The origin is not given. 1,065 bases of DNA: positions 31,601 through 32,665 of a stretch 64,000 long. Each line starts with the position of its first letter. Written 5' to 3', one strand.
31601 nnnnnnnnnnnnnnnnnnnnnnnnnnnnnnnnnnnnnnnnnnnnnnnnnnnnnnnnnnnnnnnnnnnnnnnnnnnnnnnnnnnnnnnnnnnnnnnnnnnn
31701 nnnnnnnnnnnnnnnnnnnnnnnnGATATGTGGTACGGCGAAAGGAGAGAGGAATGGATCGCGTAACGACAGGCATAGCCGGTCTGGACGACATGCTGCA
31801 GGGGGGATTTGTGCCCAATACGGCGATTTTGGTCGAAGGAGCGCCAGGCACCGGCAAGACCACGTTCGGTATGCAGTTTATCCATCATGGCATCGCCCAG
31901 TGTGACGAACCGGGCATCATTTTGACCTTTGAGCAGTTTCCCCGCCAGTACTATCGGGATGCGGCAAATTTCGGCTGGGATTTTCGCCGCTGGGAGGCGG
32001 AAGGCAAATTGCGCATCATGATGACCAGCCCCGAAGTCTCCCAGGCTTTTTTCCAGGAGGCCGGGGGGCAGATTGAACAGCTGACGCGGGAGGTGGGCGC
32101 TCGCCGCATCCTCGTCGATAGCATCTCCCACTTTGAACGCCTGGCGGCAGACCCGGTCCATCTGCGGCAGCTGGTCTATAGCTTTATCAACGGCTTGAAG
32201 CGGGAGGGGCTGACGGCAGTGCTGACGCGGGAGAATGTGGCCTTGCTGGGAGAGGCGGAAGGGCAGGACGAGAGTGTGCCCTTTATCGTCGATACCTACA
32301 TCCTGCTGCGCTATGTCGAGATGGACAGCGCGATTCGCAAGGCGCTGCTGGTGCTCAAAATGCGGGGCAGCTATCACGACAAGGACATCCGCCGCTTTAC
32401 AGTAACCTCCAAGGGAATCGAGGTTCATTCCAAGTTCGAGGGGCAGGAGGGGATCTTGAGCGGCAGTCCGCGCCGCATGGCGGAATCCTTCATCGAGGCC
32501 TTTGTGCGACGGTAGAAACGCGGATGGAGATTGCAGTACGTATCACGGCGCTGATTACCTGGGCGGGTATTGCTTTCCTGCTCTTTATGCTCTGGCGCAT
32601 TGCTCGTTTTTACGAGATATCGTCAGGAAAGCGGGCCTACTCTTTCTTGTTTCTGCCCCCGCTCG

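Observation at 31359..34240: Cluster: small wHTH-like protein, single-domain KaiC/RecA-like ATPase, two paralogous small membrane proteins, stop-start coupled to adenosine deaminase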

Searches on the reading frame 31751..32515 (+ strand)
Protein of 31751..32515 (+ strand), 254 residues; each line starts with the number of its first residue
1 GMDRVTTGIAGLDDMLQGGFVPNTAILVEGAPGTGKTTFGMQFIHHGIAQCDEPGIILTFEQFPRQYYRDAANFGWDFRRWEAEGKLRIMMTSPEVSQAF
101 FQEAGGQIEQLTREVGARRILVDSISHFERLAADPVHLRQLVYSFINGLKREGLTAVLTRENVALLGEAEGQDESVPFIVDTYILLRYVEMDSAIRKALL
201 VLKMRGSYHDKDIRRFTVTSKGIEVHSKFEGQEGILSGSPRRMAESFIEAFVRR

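Call 4: search_protein_families(library=pfam, proteins=[window:31751-32515:+], max_evalue=1)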
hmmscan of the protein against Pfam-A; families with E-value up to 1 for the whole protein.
window:31751-32515:+ (254 aa): 15 families
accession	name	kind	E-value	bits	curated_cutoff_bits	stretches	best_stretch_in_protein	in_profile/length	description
PF06745.19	ATPase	-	1.2e-51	175.8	26.6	1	5-228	1-229/231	KaiC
PF03796.21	DnaB_C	-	0.00021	21.2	27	1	5-61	2-57/255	DnaB-like helicase C terminal domain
PF07088.17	GvpD_P-loop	-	0.003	17.9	24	1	24-45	11-32/189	GvpD gas vesicle protein, P-loop domain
PF13481.12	AAA_25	-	0.0059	16.7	27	1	13-128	23-155/195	AAA domain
PF13479.12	AAA_24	-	0.022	15.1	27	1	25-135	4-83/195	AAA domain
PF09848.15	SLFN-g3_helicase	-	0.034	13.9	24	1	25-45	3-23/354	Schlafen group 3, DNA/RNA helicase domain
PF20720.3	nSTAND3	-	0.05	13.8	27.2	1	24-54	18-48/155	Novel STAND NTPase 3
PF13238.12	AAA_18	-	0.054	14.4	29.4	1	26-74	1-44/128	AAA domain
PF13191.12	AAA_16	-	0.11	13.5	32.6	1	24-46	25-47/167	AAA ATPase domain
PF13245.12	AAA_19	-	0.12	13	25.1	1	21-49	9-37/134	AAA domain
PF13521.12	AAA_28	-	0.12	13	27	1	26-63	2-40/164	AAA domain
PF05729.18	NACHT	-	0.16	12.2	26.7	1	26-51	3-27/167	NACHT domain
PF13173.12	AAA_14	-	0.19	12.1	27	1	23-67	2-44/129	AAA domain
PF00580.27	UvrD-helicase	-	0.24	11.5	23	1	22-54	12-45/271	UvrD/REP helicase N-terminal domain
PF13086.12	AAA_11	-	0.34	11.1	27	1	26-47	20-41/257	AAA domain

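Call 5: search_protein_families(library=ncbifam, proteins=[window:31751-32515:+], max_evalue=0.1)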
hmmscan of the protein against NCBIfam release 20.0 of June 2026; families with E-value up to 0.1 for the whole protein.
window:31751-32515:+ (254 aa): 22 families
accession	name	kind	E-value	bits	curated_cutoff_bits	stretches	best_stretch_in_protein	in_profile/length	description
NF006799.0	PRK09302.1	equivalog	1.5e-57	195.4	408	2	108-246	355-492/515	circadian clock protein KaiC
TIGR02655.1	circ_KaiC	equivalog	5.2e-48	163.9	546.25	2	4-163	2-167/484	circadian clock protein KaiC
TIGR03880.1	KaiC_arch_3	hypoth_equivalog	4.7e-39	134.2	249.45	1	8-228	1-220/224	KaiC domain-containing protein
TIGR03877.1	thermo_KaiC_1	hypoth_equivalog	1.8e-33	116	307.25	1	2-227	1-234/238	KaiC domain-containing protein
TIGR03881.1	KaiC_arch_4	hypoth_equivalog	4.6e-27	95.2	247.8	1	4-225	2-228/231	KaiC domain-containing protein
NF004723.0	PRK06067.1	subfamily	1.2e-12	47.9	194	1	5-220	16-229/243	flagellar accessory protein FlaH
NF052589.1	ArlH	equivalog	2.2e-10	40.6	215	1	12-225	9-223/229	archaellum protein ArlH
TIGR00416.1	sms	equivalog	2.6e-05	23.2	403.05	1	3-44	74-115/454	DNA repair protein RadA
TIGR00665.1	DnaB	equivalog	6.2e-05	22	385.25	1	5-61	178-233/435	replicative DNA helicase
TIGR03600.1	phage_DnaB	exception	0.00071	18.7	498.65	1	5-44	177-215/421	phage replicative helicase, DnaB family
NF005852.0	PRK07773.1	equivalog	0.00073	17.9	780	1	3-59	198-253/886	replicative DNA helicase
NF004384.0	PRK05748.1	equivalog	0.0012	17.5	525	1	5-61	186-241/452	replicative DNA helicase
NF005369.0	PRK06904.1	equivalog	0.0026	16.5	809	1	1-62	202-262/474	replicative DNA helicase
NF006861.0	PRK09361.1-1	equivalog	0.013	15.1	278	1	4-41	4-41/235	DNA repair and recombination protein RadB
NF006306.0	PRK08506.1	equivalog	0.02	13.5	596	1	5-50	175-219/472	replicative DNA helicase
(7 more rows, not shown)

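Call 6: search_protein_families(library=padloc, proteins=[window:31751-32515:+], max_evalue=0.1)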
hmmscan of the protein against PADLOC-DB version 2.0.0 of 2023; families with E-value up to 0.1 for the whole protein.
window:31751-32515:+ (254 aa): 3 families
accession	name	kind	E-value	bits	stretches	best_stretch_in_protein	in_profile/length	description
PDLC04140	mad8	-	0.00059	17.4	1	21-86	25-70/314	mads_8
PDLC03921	MkoA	-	0.01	11.5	1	27-52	1046-1071/1607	-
PDLC02195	IetA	-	0.049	10.9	1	12-41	126-155/395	-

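Call 7: find_related_loci(query=window:31751-32515:+, collection=genome_contigs, flank=5000)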
Query window:31751-32515:+ (254 aa) in genome_contigs; peptide patterns used: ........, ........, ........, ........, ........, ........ (x = any residue, [..] = any of these).
173 stretches matched a pattern; 70 encode a relative of the query (tblastn E <= 1e-3); 70 distinct loci.
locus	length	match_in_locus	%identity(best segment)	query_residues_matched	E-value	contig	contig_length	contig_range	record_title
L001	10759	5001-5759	81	2-254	2e-138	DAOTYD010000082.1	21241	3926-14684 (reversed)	MAG TPA_asm: Anaerolineae bacterium isolate H23_305 k115_654888, whole genome shotgun sequence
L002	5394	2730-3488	79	2-254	5e-137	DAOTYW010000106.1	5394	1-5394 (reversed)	MAG TPA_asm: Anaerolineae bacterium isolate H33_435 k95_857460, whole genome shotgun sequence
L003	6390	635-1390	77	1-252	3e-133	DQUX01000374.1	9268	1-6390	MAG TPA_asm: Anaerolineales bacterium isolate SZUA-1492 k95_44567, whole genome shotgun sequence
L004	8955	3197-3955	77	2-254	1e-131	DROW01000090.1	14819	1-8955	MAG TPA_asm: Chloroflexi bacterium isolate HyVt-544 HyVt-544_k145_180690, whole genome shotgun sequence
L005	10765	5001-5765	76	1-254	9e-130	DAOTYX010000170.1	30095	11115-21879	MAG TPA_asm: Anaerolineae bacterium isolate H33_443 k95_431202, whole genome shotgun sequence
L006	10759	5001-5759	77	2-254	2e-129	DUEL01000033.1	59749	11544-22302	MAG TPA_asm: Thermoflexia bacterium isolate J88 Contig33, whole genome shotgun sequence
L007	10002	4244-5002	72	2-254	9e-127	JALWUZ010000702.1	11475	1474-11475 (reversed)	MAG: Anaerolineae bacterium isolate T2_maxbin2_scaf2bin.042 T2_NODE_6929_length_11475_cov_2.863500, whole genome shotgun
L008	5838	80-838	74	2-254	1e-125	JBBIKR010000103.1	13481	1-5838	MAG: Thermoflexales bacterium isolate QH2S170213_bin_190 NODE_4790_length_13481_cov_9.208551, whole genome shotgun seque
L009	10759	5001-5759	73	2-254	2e-125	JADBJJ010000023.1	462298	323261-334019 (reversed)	MAG: Chloroflexota bacterium isolate Tumba.bins.32 NODE_33_length_462298_cov_157.75, whole genome shotgun sequence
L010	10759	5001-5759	70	2-254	4e-125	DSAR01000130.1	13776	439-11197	MAG TPA_asm: Chloroflexota bacterium isolate SpSt-1153 Ga0129302_1002294, whole genome shotgun sequence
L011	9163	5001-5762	71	2-254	8e-125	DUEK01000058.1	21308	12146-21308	MAG TPA_asm: Thermoflexia bacterium isolate G79 Contig58, whole genome shotgun sequence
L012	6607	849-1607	74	2-254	1e-124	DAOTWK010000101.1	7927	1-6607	MAG TPA_asm: Anaerolineae bacterium isolate H12_134 k73_18500, whole genome shotgun sequence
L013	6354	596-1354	73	2-254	3e-124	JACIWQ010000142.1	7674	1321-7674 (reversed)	MAG: Thermoflexales bacterium isolate MAG-30 Thermoflexales_E3_bin20_Scaffold_142, whole genome shotgun sequence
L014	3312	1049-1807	73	2-254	8e-127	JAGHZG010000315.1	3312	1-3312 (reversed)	MAG: Chloroflexota bacterium isolate 626A.7 NODE_3791_length_3312_cov_5.994166, whole genome shotgun sequence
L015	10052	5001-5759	72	2-254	5e-123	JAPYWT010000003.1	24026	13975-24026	MAG: Thermoflexus sp. isolate RSWP15 scaffold_279_c1, whole genome shotgun sequence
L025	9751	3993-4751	64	1-252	3e-113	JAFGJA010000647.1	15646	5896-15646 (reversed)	MAG: Anaerolineae bacterium isolate Zod_Metabat.248 k87_11733000, whole genome shotgun sequence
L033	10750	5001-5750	63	4-252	2e-108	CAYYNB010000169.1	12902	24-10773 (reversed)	MAG TPA_asm: uncultured Anaerolineaceae bacterium isolate SRP167436_co1_209 genome assembly, contig: NODE_8009_length_12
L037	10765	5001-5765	64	1-254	1e-105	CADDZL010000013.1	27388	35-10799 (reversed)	Chloroflexi bacterium isolate 22 genome assembly, contig: NODE_1007_length_27388_cov_5.395840, whole genome shotgun sequ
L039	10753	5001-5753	63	2-251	2e-104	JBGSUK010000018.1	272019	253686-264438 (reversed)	MAG: Anaerolineae bacterium isolate JTS-AC430 k141_1629891, whole genome shotgun sequence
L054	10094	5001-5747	45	2-251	6e-66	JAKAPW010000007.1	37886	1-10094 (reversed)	MAG: archaeon isolate YF1.bin89 NODE_1034_length_37886_cov_2.656824, whole genome shotgun sequence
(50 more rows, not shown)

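Call 14: search_protein_families(library=pfam, proteins=[L033:6607-9699:+, L025:5554-8691:+, L039:6486-9080:+, L010:6471-8222:+], max_evalue=0.001)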
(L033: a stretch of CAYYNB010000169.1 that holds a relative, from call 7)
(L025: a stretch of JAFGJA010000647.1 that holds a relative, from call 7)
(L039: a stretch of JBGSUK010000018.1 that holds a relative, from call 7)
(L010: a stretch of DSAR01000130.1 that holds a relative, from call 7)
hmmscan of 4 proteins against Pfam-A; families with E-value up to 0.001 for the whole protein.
L033:6607-9699:+ (1030 aa): 8 families
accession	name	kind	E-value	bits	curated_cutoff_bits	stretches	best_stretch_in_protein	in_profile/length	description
PF13185.12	GAF_2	-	1.3e-56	191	28.6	3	639-774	2-136/136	GAF domain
PF01590.32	GAF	-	3e-55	186.8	22.4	4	642-773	3-133/133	GAF domain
PF13492.12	GAF_3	-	1.3e-40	139.3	27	3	641-774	2-128/129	GAF domain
PF02518.31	HATPase_c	-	2.9e-32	111.9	26.4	1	914-1027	1-110/111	Histidine kinase-, DNA gyrase B-, and HSP90-like ATPase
PF00512.31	HisKA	-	4.4e-14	52.7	26.9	1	803-869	2-65/66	His Kinase A (phospho-acceptor) domain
PF00989.32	PAS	-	3.2e-05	24.3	22.6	1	19-66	13-63/113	PAS fold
PF13426.13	PAS_9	-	3.6e-05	24.4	27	1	19-100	3-81/103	PAS domain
PF08448.16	PAS_4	-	6.1e-05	23.7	23.1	1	19-99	7-84/110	PAS fold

L025:5554-8691:+ (1045 aa): 7 families
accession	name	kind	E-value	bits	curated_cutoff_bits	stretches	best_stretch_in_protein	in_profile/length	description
PF13185.12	GAF_2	-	7.7e-52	175.6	28.6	4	652-786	3-136/136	GAF domain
PF01590.32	GAF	-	2.2e-44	151.7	22.4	4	144-277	4-131/133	GAF domain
PF13492.12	GAF_3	-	9.8e-32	110.5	27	3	309-447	1-129/129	GAF domain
PF02518.31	HATPase_c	-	4.4e-27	95.1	26.4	1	928-1040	2-109/111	Histidine kinase-, DNA gyrase B-, and HSP90-like ATPase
PF00512.31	HisKA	-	8.2e-07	29.4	26.9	1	815-874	2-58/66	His Kinase A (phospho-acceptor) domain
PF13426.13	PAS_9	-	5.9e-05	23.7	27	1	23-107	4-85/103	PAS domain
PF00989.32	PAS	-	7.5e-05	23.1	22.6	1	18-65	9-56/113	PAS fold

L039:6486-9080:+ (864 aa): 6 families
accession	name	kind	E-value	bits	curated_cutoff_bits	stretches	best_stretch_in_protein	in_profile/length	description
PF13185.12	GAF_2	-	1e-55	188.1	28.6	3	476-608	3-136/136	GAF domain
PF01590.32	GAF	-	5.6e-47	160.1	22.4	3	477-607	2-133/133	GAF domain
PF13492.12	GAF_3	-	2.9e-32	112.2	27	2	478-609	3-129/129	GAF domain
PF02518.31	HATPase_c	-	5.5e-28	98.1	26.4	1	749-862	2-110/111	Histidine kinase-, DNA gyrase B-, and HSP90-like ATPase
PF00512.31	HisKA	-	7.5e-15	55.2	26.9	1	637-700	2-62/66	His Kinase A (phospho-acceptor) domain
PF00989.32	PAS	-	2.4e-06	28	22.6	1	14-71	9-65/113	PAS fold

L010:6471-8222:+ (583 aa): 6 families
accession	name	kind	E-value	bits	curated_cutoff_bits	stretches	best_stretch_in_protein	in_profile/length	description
PF13185.12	GAF_2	-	4.4e-35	121.3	28.6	2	191-326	2-136/136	GAF domain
PF02518.31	HATPase_c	-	1.2e-33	116.2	26.4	1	466-576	1-109/111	Histidine kinase-, DNA gyrase B-, and HSP90-like ATPase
PF01590.32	GAF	-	6.3e-32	111.3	22.4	2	192-325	1-133/133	GAF domain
PF13492.12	GAF_3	-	1.6e-29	103.4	27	2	192-326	1-128/129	GAF domain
PF00512.31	HisKA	-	2.4e-12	47.2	26.9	1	355-420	2-64/66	His Kinase A (phospho-acceptor) domain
PF13581.12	HATPase_c_2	-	3.9e-05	24.1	27.4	1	456-555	17-113/127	Histidine kinase-like ATPase domain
